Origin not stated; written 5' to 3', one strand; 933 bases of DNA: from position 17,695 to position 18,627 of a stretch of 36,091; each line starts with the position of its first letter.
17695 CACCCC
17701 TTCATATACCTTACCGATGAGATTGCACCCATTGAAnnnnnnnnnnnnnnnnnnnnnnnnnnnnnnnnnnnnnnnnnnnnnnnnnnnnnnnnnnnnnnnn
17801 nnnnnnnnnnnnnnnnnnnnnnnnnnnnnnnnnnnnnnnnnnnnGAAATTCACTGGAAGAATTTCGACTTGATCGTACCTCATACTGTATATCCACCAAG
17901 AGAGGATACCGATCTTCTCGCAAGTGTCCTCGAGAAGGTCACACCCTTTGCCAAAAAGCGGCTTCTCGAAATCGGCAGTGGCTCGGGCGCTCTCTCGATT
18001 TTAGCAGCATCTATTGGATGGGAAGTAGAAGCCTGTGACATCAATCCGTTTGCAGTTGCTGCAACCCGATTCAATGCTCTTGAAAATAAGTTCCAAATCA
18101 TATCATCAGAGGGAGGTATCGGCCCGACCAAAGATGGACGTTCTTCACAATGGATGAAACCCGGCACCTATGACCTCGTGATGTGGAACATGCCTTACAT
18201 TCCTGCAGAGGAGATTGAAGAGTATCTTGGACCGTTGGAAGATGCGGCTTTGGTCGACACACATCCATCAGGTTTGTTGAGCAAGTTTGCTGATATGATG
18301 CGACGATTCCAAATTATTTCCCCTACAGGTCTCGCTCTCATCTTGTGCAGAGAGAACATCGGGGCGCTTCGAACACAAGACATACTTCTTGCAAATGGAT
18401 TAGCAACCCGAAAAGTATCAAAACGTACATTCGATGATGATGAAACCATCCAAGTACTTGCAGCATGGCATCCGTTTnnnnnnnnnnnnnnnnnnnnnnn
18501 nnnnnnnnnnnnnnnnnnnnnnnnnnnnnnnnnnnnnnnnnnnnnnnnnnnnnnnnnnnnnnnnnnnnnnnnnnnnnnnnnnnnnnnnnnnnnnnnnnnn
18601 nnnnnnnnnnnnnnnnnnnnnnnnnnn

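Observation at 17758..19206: Single-ORF fusion of a HemK/Mtq2-like methyltransferase with biotin-protein ligase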

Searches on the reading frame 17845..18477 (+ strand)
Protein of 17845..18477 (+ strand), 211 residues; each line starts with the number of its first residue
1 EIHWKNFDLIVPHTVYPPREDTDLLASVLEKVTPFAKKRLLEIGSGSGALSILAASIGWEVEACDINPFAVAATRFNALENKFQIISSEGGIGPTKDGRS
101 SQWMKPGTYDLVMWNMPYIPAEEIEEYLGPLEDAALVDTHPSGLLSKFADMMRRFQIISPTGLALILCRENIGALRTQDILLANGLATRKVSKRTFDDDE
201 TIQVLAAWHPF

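Call 56: search_solved_structures(query=window:17845-18477:+, max_evalue=0.001, show_alignments=3)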
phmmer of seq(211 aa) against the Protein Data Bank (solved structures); distinct sequences matched with E-value up to 0.001: 10.
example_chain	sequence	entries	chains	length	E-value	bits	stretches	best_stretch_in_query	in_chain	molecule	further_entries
8cnc_A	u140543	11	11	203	9.9e-07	31.8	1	14-186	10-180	Methyltransferase N6AMT1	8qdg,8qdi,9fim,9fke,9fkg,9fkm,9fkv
6h1d_A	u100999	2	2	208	1.1e-06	31.7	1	14-186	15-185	HemK methyltransferase family member 2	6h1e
6khs_A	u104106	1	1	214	1.2e-06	31.6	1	14-186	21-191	Methyltransferase N6AMT1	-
6k0x_A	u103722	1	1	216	1.2e-06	31.5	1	14-186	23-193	Methyltransferase N6AMT1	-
6kmr_B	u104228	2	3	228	1.5e-06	31.2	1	14-186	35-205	Methyltransferase N6AMT1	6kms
6ped_A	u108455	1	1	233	1.6e-06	31.1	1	14-186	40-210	Methyltransferase N6AMT1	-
5u4t_A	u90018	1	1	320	0.00022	24.2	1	36-102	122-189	Putative gentamicin methyltransferase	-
5u18_A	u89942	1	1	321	0.00022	24.1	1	36-102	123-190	N-3'' methyltransferase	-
5tyq_A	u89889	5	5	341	0.00023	24.1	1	36-102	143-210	Putative gentamicin methyltransferase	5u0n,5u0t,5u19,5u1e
5u1i_A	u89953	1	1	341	0.00024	24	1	36-102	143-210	Putative gentamicin methyltransferase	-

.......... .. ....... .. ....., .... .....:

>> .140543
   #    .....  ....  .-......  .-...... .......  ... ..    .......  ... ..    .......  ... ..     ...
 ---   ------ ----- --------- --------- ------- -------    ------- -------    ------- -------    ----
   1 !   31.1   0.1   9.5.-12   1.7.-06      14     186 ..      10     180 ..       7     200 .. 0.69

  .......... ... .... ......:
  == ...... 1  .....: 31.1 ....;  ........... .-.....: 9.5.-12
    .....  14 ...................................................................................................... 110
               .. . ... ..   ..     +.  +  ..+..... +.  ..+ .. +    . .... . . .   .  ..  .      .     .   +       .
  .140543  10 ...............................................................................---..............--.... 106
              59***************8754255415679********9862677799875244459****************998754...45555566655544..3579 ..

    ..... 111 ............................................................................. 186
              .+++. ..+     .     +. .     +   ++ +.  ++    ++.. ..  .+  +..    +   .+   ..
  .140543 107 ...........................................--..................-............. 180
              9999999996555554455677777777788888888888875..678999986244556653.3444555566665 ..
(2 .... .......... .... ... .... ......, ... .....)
